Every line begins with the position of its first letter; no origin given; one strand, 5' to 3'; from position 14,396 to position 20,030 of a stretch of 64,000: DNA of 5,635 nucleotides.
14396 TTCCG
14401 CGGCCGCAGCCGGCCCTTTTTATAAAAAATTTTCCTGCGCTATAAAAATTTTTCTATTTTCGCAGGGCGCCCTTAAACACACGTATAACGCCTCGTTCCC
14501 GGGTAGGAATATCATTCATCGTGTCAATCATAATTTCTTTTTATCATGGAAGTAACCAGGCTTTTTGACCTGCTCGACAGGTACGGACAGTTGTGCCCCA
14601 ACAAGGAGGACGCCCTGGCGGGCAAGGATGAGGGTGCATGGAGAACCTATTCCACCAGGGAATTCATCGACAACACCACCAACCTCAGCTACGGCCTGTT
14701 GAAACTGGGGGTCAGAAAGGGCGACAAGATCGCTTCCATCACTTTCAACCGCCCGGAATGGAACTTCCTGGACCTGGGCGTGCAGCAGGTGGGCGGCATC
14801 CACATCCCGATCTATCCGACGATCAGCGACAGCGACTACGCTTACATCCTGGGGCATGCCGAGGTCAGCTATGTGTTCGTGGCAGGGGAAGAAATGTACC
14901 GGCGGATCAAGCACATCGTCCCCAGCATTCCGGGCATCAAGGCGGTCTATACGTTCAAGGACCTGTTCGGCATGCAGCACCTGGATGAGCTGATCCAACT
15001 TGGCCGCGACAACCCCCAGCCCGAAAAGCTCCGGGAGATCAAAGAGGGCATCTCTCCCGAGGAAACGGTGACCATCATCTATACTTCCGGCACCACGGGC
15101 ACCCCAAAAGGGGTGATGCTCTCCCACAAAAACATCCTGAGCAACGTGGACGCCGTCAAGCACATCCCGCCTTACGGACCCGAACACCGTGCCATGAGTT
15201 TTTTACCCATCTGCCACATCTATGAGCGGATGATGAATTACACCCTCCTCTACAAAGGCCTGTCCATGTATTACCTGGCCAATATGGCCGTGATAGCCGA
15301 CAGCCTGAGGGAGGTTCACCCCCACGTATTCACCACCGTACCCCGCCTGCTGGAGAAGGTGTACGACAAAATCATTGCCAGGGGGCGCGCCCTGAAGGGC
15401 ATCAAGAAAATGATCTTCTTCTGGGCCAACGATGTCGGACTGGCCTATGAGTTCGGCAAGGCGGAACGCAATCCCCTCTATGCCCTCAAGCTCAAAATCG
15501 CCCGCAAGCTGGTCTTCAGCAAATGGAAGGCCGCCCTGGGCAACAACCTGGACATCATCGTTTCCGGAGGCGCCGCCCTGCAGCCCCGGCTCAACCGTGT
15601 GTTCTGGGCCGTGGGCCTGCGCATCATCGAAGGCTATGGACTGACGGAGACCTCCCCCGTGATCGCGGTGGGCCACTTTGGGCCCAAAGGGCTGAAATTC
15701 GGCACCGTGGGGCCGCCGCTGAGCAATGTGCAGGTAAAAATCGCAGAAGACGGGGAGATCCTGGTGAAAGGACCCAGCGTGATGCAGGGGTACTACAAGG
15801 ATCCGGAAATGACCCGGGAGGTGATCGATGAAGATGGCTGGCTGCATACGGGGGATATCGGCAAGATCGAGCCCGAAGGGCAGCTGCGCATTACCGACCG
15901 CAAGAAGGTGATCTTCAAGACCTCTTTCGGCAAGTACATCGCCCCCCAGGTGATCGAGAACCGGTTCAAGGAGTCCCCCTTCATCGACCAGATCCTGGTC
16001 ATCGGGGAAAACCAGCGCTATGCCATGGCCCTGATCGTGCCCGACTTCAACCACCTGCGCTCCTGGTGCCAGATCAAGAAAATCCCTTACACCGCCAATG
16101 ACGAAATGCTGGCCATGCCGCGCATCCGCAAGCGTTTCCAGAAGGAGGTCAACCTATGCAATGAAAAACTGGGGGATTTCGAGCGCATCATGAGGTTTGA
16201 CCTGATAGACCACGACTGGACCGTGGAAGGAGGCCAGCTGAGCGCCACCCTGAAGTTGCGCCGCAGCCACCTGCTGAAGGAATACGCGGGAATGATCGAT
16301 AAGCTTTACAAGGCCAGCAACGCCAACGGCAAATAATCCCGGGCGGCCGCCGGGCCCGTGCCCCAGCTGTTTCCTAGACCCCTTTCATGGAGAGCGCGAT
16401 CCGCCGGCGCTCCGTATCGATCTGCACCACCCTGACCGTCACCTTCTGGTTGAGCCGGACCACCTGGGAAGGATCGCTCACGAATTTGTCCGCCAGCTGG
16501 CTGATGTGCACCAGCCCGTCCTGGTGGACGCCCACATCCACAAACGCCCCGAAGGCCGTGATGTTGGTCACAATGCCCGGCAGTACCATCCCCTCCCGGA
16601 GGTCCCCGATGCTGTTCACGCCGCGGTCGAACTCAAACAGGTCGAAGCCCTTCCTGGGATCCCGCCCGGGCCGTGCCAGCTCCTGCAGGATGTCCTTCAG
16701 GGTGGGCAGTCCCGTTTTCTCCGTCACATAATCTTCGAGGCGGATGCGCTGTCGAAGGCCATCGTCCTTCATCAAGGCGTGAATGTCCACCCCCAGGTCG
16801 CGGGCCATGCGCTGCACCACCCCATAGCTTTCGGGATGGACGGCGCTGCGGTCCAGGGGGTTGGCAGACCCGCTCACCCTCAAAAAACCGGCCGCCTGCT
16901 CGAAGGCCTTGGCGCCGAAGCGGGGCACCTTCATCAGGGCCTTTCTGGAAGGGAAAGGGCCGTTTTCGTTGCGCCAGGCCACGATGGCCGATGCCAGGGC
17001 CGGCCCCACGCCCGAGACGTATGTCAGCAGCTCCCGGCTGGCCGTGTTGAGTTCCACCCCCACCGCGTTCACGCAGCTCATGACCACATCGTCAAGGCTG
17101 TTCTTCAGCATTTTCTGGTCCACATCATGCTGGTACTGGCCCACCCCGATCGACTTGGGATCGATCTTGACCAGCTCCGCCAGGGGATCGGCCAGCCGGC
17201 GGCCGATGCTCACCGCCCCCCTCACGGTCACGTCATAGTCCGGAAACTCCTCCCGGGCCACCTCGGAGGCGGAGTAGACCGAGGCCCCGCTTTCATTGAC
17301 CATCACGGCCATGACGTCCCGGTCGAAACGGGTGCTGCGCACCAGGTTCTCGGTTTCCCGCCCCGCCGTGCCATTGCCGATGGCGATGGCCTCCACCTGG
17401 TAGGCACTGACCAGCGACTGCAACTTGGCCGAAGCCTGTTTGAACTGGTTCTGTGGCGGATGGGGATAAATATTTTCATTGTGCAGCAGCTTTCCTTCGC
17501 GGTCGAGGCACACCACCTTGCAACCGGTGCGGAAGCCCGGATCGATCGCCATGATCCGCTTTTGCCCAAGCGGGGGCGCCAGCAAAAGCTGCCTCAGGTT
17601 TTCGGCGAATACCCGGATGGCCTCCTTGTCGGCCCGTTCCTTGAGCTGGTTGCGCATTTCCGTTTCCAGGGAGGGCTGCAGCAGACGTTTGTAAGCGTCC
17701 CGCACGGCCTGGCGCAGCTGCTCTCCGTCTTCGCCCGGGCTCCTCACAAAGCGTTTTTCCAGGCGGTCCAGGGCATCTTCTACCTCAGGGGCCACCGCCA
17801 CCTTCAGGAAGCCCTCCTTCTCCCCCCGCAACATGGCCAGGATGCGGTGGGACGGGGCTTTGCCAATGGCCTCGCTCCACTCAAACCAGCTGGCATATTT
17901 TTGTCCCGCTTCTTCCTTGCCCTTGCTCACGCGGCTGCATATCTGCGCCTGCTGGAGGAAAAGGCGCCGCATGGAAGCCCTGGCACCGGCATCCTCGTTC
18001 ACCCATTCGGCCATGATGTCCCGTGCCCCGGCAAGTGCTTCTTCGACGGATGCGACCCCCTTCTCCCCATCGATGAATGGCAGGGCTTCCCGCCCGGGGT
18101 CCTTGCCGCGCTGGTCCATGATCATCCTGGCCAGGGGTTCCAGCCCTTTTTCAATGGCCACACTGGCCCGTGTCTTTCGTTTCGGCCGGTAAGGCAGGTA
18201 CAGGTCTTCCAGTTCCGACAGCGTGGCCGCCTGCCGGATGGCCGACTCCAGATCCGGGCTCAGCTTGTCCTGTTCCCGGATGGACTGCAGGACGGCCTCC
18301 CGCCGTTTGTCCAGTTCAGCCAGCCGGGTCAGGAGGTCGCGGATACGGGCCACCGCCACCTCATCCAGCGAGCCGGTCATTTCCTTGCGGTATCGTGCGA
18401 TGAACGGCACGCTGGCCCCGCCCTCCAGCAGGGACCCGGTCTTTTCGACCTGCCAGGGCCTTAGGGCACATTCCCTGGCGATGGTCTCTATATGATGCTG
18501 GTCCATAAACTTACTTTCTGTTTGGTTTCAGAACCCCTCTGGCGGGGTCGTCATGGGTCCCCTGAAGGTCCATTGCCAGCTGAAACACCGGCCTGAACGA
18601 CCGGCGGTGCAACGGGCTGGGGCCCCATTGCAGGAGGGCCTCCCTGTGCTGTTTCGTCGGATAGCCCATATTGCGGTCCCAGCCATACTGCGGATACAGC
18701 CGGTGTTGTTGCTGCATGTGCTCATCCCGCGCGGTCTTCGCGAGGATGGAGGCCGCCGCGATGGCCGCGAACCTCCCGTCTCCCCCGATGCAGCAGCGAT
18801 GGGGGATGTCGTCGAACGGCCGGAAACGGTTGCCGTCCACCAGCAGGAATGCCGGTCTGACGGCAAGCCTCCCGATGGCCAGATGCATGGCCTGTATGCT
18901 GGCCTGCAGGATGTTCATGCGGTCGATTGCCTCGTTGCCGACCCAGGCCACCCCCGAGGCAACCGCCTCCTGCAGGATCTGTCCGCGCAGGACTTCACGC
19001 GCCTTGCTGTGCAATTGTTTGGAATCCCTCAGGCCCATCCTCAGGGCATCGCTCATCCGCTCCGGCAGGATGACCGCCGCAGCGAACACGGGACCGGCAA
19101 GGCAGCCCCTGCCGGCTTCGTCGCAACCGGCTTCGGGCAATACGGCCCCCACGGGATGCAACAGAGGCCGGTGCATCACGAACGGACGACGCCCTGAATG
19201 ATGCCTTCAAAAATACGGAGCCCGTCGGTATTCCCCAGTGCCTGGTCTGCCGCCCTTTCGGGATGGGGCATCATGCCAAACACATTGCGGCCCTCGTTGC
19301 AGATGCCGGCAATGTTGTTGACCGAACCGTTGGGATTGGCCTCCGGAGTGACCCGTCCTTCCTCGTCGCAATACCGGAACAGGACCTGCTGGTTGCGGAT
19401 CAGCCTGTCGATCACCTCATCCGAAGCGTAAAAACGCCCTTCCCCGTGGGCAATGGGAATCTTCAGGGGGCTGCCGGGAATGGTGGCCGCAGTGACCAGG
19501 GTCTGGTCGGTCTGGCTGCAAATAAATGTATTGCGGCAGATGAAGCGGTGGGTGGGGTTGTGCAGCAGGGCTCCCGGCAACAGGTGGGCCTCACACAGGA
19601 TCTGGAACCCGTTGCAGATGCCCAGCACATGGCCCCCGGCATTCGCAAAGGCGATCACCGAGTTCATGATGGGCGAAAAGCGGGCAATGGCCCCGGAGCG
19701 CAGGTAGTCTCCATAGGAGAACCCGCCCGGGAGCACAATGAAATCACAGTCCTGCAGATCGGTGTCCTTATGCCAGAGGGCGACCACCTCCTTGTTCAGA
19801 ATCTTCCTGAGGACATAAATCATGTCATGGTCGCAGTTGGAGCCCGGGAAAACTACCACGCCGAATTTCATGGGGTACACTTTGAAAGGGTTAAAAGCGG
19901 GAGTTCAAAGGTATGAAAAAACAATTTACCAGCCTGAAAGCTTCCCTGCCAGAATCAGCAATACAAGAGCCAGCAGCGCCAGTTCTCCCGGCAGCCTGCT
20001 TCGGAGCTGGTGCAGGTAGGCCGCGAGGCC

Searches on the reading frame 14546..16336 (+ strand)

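Call 30: search_protein_families(library=pfam, proteins=[window:14546-16336:+], max_evalue=0.001)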
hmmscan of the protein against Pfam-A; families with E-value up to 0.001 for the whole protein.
window:14546-16336:+ (596 aa): 2 families
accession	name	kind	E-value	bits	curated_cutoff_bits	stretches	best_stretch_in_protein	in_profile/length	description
PF00501.34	AMP-binding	-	5.8e-70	236.5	29.9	1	22-417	10-384/384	AMP-binding enzyme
PF23562.2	AMP-binding_C_3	-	1e-07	32.8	20.8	1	460-591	7-123/124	AMP-binding enzyme C-terminal domain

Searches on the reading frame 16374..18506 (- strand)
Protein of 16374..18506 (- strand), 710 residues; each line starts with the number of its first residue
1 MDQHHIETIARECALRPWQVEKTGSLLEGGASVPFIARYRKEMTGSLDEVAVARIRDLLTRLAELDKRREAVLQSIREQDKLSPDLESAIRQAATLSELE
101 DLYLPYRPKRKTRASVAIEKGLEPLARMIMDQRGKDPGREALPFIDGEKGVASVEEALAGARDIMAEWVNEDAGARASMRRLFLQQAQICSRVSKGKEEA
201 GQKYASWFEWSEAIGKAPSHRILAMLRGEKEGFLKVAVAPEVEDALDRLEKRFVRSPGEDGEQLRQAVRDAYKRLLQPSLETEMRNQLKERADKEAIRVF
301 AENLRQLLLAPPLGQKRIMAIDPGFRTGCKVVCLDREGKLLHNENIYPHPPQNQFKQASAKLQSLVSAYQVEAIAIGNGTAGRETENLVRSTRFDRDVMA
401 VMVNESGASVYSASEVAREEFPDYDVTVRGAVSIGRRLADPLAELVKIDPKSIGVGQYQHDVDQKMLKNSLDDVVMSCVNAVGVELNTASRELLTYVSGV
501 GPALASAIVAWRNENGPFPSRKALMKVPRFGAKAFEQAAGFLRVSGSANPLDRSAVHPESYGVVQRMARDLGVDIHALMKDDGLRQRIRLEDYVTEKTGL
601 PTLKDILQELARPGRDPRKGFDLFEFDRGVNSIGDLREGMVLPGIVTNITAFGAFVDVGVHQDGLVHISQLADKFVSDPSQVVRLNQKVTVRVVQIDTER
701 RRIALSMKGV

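Call 30: search_protein_families(library=pfam, proteins=[window:16374-18506:-], max_evalue=0.001)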
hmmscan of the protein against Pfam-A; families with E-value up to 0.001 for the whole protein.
window:16374-18506:- (710 aa): 10 families
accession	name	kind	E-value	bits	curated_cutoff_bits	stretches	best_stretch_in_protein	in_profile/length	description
PF16921.10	Tex_YqgF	-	1.5e-50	171.3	27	1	316-438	1-125/126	Tex protein YqgF-like domain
PF22706.1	Tex_central_region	-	2.7e-40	138.7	27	1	134-300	3-178/178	Tex central region-like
PF12836.13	HHH_3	-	1.8e-26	92.5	27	1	479-543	1-65/65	Helix-hairpin-helix motif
PF09371.15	Tex_N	-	4.5e-26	90.8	32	1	4-76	2-74/75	Tex-like protein N-terminal domain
PF17674.7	HHH_9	-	1e-24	87.6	23.1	1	549-618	1-70/70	HHH domain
PF00575.29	S1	-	2.6e-20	73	22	1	637-708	3-74/74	S1 RNA binding domain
PF23459.1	S1_RRP5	-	1.5e-07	32.3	27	1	636-706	1-71/72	RRP5 S1 domain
PF14635.12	HHH_7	-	2.2e-07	31.6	27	1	452-544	5-103/104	Helix-hairpin-helix motif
PF14639.11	YqgF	-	1.5e-06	28.5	35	1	362-446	55-147/150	Holliday-junction resolvase-like of SPT6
PF00633.29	HHH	-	0.00042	20.5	24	0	486-510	5-29/30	Helix-hairpin-helix motif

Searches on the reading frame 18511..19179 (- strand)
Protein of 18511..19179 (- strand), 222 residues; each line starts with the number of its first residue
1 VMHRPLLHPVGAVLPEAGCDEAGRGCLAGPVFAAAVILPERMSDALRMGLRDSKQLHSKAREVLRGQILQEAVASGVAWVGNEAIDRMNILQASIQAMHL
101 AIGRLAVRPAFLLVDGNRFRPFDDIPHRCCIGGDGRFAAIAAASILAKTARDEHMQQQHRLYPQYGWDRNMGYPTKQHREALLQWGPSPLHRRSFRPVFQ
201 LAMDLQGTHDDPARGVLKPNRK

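Call 30: search_protein_families(library=pfam, proteins=[window:18511-19179:-], max_evalue=0.001)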
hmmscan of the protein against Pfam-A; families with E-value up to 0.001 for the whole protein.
window:18511-19179:- (222 aa): 1 family
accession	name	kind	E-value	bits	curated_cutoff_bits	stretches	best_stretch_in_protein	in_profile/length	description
PF01351.25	RNase_HII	-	7.6e-41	140.6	25.8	1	17-197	1-198/199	Ribonuclease HII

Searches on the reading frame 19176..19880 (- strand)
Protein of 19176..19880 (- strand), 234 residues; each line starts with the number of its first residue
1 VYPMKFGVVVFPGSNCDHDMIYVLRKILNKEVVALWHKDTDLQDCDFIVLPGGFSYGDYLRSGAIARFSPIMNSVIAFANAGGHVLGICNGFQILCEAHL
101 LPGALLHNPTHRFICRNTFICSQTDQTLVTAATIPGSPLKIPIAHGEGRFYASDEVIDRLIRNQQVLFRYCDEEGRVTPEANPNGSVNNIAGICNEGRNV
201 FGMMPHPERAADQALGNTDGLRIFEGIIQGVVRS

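Call 30: search_protein_families(library=pfam, proteins=[window:19176-19880:-], max_evalue=0.001)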
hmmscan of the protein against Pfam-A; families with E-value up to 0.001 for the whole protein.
window:19176-19880:- (234 aa): 4 families
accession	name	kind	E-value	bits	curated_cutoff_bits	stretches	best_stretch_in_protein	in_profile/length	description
PF13507.12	GATase_5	-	3e-46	158.1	27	1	7-214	5-233/260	CobB/CobQ-like glutamine amidotransferase domain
PF07685.20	GATase_3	-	1.8e-10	41.2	27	1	22-98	17-91/196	CobB/CobQ-like glutamine amidotransferase domain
PF01965.30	DJ-1_PfpI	-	4.9e-06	26.9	26.6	1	38-103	55-115/165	DJ-1/PfpI family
PF00117.34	GATase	-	0.00055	20.1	22.8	0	39-209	33-173/190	Glutamine amidotransferase class-I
